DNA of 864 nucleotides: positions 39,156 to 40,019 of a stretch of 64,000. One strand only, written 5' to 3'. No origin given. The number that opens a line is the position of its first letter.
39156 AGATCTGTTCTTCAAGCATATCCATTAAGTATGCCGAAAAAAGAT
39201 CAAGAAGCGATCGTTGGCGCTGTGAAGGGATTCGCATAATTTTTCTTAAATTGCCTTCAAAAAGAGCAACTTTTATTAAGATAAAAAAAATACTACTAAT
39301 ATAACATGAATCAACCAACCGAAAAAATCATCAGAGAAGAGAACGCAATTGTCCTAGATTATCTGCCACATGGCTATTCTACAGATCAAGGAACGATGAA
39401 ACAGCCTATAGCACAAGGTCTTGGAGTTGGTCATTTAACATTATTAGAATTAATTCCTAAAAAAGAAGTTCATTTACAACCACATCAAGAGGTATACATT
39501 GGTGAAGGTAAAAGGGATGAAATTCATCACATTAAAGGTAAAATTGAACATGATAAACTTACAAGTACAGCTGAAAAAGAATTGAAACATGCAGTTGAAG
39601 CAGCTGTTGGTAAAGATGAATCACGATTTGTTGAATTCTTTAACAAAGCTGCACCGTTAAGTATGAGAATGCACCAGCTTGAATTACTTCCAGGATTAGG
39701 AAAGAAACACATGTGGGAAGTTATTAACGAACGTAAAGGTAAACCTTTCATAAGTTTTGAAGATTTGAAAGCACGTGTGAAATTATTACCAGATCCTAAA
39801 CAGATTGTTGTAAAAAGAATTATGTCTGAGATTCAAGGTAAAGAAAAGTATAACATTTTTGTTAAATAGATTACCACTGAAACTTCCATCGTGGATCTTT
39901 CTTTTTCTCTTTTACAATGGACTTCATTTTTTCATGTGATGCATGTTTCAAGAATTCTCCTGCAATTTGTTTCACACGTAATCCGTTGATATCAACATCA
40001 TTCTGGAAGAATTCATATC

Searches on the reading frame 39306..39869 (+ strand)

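Call 23: search_protein_families(library=pfam, proteins=[window:39306-39869:+], max_evalue=0.01)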
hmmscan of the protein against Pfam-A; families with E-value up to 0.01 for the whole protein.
window:39306-39869:+ (187 aa): 2 families
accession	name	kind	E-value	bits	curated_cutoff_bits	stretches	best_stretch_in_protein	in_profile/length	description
PF04919.18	DUF655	-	7.7e-67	225.2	22.2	1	11-187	2-181/181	Protein of unknown function (DUF655)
PF14579.12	HHH_6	-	0.0024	18.5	25.6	1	126-159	28-62/90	Helix-hairpin-helix motif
